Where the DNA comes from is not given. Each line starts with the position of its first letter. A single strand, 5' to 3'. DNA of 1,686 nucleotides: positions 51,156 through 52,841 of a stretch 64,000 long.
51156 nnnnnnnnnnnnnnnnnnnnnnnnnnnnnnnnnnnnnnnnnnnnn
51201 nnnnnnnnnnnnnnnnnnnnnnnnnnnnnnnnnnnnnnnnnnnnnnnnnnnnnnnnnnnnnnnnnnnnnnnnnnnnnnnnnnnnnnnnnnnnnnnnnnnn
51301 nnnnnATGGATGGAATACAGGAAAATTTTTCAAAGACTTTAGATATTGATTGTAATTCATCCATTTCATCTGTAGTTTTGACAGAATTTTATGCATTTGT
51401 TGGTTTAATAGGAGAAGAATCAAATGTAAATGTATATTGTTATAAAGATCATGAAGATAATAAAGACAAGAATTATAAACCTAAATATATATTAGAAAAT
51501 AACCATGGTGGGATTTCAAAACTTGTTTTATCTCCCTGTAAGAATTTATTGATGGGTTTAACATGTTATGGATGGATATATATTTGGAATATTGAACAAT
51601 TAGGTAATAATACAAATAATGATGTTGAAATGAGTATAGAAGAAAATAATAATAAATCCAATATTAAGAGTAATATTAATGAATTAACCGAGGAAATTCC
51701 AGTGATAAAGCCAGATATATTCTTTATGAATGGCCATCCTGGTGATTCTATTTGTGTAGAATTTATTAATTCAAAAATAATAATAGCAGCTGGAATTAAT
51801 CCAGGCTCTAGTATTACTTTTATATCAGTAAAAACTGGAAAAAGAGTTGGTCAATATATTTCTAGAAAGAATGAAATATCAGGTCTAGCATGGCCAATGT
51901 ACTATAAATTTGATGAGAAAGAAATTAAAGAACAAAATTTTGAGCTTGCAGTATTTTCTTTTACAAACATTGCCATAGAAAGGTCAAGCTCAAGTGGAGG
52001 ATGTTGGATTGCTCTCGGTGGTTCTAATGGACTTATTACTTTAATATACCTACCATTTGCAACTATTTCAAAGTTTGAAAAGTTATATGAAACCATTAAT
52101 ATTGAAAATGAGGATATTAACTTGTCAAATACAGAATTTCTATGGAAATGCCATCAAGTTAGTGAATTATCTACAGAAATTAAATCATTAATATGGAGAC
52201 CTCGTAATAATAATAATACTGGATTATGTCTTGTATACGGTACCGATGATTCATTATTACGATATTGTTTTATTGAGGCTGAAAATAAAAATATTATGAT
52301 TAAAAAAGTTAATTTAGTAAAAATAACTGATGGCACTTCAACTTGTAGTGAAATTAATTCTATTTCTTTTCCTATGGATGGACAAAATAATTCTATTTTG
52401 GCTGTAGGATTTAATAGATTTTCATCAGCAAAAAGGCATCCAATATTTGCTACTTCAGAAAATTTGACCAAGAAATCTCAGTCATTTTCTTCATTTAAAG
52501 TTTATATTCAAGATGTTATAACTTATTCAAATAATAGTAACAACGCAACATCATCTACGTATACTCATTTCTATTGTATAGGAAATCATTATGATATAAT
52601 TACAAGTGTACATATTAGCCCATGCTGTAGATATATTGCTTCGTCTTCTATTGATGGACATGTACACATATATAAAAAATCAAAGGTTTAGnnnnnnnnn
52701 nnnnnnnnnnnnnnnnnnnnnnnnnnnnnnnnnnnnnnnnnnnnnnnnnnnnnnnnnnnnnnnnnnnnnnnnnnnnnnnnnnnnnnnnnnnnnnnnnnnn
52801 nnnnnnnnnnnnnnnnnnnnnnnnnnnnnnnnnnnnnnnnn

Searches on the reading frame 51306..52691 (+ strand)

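Call 6: search_protein_families(library=pfam, proteins=[window:51306-52691:+])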
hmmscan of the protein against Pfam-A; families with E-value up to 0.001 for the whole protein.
window:51306-52691:+ (461 aa): 3 families
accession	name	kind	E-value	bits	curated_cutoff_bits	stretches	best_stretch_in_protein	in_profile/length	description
PF24817.1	WD40_WDHD1_1st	-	1.2e-06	28.3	109.9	0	423-457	122-156/291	WDHD1 first WD40 domain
PF00400.38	WD40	-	1e-05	26.3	27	1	426-456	8-38/39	WD domain, G-beta repeat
PF24807.1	WD40_CDC20-Fz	-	7.7e-05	22.6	200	0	421-459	127-165/292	CDC20/Fizzy WD40 domain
